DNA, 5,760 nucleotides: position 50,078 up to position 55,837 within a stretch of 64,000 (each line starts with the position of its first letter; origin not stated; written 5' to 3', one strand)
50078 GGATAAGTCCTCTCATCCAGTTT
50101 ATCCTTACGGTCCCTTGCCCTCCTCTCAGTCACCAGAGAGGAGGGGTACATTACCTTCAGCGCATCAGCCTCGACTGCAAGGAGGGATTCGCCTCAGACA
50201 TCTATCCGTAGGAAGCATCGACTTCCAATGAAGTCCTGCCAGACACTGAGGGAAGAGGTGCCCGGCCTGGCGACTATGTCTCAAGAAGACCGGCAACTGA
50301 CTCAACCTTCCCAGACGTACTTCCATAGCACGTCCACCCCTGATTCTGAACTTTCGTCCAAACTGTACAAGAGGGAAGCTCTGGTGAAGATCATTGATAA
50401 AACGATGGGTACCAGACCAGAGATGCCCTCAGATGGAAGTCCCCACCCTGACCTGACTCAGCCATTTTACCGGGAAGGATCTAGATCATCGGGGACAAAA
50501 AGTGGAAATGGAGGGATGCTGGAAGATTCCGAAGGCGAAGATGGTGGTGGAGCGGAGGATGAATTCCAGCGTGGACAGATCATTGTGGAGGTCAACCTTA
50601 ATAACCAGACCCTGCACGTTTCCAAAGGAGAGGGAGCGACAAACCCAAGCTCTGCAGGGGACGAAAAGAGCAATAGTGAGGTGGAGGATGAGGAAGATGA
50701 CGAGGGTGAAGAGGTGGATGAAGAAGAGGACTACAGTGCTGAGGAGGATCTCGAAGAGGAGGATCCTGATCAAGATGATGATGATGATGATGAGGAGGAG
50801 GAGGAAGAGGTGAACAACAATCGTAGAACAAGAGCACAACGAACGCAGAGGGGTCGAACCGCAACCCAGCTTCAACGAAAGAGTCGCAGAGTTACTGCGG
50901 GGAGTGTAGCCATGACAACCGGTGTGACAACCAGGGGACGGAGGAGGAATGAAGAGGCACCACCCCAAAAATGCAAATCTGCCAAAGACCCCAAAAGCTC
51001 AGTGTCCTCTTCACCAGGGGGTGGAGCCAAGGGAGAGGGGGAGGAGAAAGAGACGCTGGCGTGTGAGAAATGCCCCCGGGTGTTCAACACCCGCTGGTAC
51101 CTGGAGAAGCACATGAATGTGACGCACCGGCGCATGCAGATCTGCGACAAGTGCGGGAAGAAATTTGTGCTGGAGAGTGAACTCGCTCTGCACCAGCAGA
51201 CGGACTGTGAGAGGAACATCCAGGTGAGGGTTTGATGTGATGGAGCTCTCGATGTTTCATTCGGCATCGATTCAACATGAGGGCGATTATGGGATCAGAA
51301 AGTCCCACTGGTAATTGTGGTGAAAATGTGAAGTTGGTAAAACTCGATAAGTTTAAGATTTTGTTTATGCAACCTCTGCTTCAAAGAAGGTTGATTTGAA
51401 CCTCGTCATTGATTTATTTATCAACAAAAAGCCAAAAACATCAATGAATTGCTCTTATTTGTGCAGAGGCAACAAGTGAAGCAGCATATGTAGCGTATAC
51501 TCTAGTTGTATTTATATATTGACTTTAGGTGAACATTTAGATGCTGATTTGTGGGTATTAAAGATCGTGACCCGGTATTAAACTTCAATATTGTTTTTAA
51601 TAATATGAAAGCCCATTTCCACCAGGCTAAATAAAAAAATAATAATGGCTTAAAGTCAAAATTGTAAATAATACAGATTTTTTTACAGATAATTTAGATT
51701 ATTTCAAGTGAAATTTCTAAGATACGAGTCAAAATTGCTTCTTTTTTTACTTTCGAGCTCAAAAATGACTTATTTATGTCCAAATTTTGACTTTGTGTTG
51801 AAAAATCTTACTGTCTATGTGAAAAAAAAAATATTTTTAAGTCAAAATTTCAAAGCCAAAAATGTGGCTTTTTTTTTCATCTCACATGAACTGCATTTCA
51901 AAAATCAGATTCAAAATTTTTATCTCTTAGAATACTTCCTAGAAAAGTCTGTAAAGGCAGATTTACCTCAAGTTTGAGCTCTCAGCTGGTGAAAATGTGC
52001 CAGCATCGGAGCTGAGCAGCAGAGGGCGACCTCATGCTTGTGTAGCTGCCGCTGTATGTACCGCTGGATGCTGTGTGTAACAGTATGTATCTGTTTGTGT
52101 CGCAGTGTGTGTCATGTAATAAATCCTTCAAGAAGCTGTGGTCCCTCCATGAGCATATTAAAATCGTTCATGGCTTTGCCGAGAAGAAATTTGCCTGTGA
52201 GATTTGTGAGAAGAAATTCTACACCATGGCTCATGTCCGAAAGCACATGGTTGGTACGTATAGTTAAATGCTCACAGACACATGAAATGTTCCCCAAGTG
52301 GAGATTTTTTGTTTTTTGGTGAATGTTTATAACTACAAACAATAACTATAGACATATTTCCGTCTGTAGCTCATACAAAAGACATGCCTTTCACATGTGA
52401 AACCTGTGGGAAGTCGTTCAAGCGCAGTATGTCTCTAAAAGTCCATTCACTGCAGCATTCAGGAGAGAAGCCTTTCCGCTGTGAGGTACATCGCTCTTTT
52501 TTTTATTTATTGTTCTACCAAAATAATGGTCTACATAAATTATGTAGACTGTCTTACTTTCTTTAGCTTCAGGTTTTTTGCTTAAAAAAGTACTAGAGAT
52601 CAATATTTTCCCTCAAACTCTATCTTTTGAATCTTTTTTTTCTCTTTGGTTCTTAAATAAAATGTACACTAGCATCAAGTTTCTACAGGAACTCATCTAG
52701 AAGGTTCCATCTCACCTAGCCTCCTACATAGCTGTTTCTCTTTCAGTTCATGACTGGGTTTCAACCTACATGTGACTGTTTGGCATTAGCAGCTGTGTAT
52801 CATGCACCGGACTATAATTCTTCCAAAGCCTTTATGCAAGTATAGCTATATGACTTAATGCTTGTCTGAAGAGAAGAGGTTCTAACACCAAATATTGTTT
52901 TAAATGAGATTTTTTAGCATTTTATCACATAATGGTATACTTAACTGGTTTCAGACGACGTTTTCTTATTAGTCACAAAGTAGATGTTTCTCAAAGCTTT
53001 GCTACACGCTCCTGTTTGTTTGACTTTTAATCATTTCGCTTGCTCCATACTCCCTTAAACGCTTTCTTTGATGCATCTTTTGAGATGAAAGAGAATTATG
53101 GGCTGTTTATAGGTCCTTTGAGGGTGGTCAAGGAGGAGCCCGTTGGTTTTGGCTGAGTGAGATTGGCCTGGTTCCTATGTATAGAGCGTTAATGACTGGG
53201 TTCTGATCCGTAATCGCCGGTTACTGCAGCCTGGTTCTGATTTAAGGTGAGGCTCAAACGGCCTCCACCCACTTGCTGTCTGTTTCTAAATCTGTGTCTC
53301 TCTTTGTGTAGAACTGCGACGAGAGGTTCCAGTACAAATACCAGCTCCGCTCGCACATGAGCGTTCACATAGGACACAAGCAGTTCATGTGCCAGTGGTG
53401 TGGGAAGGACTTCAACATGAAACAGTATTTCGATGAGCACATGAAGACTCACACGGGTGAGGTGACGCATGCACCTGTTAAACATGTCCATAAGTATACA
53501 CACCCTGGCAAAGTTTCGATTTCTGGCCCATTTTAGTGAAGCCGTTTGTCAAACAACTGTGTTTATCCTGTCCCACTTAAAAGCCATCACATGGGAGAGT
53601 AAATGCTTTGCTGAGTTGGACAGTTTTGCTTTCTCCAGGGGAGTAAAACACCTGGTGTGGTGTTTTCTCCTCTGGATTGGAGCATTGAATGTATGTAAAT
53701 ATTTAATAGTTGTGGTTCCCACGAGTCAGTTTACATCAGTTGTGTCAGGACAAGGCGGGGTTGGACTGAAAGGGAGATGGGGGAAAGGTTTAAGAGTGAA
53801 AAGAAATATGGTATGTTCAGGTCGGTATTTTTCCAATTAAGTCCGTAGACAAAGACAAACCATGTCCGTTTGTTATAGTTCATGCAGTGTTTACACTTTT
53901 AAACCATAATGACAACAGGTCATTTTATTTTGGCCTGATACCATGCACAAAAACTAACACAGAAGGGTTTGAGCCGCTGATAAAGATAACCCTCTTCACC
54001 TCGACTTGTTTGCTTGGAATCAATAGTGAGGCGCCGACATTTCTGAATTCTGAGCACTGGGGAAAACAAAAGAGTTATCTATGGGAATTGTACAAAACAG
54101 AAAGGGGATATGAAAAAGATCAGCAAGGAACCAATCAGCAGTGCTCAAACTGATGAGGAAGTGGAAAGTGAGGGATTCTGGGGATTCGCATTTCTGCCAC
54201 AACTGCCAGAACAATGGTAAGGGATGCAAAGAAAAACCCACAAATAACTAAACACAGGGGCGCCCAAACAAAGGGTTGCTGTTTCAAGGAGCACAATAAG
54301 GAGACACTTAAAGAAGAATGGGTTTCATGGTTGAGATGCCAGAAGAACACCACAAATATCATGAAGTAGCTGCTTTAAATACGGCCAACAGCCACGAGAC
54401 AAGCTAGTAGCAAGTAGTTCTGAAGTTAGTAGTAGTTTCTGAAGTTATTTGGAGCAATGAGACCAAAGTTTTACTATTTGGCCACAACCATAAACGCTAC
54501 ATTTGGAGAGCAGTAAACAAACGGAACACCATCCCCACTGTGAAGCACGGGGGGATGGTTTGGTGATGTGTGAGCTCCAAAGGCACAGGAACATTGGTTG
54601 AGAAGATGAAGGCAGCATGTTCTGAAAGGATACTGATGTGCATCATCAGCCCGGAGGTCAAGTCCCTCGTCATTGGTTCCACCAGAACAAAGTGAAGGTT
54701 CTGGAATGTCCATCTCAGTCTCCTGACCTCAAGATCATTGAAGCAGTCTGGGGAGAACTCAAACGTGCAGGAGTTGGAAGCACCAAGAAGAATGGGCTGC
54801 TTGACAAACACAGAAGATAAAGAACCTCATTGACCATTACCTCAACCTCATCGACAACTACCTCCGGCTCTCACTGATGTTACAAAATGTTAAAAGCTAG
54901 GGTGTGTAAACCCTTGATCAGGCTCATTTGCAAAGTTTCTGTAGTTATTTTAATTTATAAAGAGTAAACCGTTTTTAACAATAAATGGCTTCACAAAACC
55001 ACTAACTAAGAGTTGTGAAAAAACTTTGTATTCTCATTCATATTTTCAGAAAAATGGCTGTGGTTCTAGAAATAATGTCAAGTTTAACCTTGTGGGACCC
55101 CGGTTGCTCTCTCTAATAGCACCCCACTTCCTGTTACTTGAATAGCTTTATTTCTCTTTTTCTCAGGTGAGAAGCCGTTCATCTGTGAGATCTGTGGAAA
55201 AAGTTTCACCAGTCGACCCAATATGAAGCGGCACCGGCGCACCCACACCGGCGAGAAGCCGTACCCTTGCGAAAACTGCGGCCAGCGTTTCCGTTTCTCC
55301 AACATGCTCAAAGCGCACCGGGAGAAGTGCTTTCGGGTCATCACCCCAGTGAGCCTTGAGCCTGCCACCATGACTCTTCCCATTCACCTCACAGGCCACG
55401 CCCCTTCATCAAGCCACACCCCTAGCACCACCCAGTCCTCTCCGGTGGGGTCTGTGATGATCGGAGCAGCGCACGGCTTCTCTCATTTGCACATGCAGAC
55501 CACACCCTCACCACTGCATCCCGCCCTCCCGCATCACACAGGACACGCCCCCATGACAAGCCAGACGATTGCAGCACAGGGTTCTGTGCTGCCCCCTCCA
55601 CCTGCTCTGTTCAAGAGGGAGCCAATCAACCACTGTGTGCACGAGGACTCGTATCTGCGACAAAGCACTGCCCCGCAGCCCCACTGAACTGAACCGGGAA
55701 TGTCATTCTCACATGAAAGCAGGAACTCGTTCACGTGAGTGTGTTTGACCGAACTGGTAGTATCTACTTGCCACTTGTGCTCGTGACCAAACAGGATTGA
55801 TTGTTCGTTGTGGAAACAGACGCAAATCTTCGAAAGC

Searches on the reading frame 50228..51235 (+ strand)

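Call 62: search_protein_families(library=pfam, max_evalue=0.001, proteins=[window:50228-51235:+])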
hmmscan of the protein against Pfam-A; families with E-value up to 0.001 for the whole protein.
window:50228-51235:+ (335 aa): 4 families
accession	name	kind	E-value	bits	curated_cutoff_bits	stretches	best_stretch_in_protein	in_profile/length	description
PF00096.32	zf-C2H2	-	1.2e-09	38.5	25.2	1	279-300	3-23/23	Zinc finger, C2H2 type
PF13894.12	zf-C2H2_4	-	0.00013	22.8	27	0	278-300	2-24/24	C2H2-type zinc finger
PF05764.18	YL1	-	0.00031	21.3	29.2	1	152-248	29-119/239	YL1 nuclear protein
PF13913.12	zf-C2HC_2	-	0.00047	20.2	27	0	303-324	2-22/25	zinc-finger of a C2HC-type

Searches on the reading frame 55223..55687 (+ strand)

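Call 62: search_protein_families(library=pfam, max_evalue=0.001, proteins=[window:55223-55687:+])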
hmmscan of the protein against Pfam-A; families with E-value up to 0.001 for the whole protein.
window:55223-55687:+ (154 aa): 1 family
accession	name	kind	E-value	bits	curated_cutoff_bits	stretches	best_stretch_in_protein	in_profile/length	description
PF13465.12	zf-H2C2_2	-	3.7e-08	33.7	40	1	1-23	2-24/26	Zinc-finger double domain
